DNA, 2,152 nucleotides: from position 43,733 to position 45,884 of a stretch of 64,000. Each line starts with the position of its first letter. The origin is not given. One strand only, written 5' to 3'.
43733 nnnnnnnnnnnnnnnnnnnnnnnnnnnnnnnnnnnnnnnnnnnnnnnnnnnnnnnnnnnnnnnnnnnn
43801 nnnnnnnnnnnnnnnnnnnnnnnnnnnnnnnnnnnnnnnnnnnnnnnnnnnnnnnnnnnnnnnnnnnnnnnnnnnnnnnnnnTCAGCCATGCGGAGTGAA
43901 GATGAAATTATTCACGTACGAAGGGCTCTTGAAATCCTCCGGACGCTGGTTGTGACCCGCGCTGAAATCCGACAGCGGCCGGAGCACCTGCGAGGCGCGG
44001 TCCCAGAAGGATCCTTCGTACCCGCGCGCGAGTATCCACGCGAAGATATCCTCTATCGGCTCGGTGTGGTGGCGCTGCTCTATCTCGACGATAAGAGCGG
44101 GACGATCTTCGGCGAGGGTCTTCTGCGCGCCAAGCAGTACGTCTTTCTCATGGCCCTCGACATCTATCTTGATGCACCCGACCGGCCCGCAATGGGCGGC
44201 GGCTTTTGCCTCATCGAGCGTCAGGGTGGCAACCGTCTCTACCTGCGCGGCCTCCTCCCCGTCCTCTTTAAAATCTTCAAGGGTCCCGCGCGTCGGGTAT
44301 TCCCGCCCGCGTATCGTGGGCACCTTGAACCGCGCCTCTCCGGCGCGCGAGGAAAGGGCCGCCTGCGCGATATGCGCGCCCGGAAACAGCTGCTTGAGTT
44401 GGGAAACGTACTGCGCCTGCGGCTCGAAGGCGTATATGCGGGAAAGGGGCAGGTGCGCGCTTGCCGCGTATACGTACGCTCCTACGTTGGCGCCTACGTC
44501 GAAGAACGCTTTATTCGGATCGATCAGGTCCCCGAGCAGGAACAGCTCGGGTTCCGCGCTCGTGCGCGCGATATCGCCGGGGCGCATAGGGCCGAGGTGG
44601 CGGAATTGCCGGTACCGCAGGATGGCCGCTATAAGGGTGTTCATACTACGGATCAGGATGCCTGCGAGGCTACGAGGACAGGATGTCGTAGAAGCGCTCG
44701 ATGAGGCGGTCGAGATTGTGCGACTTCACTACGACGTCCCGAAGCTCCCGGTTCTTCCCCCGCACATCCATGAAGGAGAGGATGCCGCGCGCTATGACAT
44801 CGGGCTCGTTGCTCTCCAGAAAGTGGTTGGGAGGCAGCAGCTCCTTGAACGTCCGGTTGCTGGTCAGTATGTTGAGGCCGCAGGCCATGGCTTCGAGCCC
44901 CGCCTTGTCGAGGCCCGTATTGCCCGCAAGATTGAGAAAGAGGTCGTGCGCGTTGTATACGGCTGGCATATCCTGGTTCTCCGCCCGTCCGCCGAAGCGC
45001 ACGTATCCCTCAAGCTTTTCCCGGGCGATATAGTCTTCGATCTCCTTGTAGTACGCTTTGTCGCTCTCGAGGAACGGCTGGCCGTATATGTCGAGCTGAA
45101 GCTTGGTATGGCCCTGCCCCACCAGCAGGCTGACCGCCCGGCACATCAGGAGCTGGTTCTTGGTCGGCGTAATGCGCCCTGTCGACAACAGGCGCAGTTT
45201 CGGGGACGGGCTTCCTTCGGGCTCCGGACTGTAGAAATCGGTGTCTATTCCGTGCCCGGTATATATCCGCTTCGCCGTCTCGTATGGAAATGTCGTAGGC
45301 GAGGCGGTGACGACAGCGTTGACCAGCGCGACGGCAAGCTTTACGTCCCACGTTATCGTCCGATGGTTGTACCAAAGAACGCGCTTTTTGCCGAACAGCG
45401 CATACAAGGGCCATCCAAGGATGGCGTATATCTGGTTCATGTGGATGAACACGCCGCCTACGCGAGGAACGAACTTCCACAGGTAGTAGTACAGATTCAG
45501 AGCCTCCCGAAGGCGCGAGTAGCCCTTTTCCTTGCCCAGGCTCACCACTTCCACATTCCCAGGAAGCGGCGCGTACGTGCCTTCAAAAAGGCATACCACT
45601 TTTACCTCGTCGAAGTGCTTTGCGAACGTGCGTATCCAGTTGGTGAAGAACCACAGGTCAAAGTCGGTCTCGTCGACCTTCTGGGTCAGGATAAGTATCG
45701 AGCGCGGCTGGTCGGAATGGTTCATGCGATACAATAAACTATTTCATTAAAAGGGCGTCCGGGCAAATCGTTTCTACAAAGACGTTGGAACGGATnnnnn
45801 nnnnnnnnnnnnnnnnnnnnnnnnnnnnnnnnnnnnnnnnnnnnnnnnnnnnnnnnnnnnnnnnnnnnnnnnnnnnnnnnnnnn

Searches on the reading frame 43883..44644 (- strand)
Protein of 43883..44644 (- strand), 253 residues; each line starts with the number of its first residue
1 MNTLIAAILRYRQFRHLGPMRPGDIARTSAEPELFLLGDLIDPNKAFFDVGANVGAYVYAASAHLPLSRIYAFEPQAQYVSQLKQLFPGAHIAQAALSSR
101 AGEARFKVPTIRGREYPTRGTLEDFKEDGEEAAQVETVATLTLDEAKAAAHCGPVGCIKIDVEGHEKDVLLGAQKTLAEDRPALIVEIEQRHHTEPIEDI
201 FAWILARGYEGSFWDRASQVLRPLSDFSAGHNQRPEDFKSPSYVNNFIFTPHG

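Call 44: search_protein_families(library=pfam, proteins=[window:43883-44644:-], max_evalue=0.01)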
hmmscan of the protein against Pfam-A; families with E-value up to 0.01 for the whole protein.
window:43883-44644:- (253 aa): 2 families
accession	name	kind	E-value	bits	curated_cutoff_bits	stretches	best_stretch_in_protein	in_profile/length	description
PF05050.19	Methyltransf_21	-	2.4e-18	67.3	22.7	1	49-210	1-172/173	Methyltransferase FkbM domain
PF05575.17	V_cholerae_RfbT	-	0.0095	15.7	27.9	0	45-170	81-207/286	Vibrio cholerae RfbT protein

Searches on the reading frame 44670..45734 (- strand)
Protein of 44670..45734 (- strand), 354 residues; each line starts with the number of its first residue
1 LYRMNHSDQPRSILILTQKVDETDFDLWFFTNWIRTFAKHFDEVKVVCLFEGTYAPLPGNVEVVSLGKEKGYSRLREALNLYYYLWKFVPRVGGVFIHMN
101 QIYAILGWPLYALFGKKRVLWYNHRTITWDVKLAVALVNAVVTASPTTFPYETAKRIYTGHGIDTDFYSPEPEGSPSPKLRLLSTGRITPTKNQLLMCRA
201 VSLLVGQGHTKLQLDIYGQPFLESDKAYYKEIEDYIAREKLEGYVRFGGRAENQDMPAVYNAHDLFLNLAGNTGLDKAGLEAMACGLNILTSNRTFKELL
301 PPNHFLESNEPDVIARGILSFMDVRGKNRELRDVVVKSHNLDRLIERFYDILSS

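Call 44: search_protein_families(library=pfam, proteins=[window:44670-45734:-], max_evalue=0.01)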
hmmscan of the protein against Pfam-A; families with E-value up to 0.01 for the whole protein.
window:44670-45734:- (354 aa): 4 families
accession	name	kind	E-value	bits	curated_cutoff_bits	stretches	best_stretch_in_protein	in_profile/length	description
PF00534.26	Glycos_transf_1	-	2.3e-15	57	26.4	1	172-330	8-164/172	Glycosyl transferases group 1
PF13692.12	Glyco_trans_1_4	-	1.6e-13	51.5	27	1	181-320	3-138/142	Glycosyl transferases group 1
PF13524.12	Glyco_trans_1_2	-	4.1e-05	24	25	1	212-340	15-134/144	Glycosyl transferase-like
PF20706.3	GT4-conflict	-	0.0003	20.3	26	1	167-295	185-314/385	Family 4 Glycosyltransferase in conflict systems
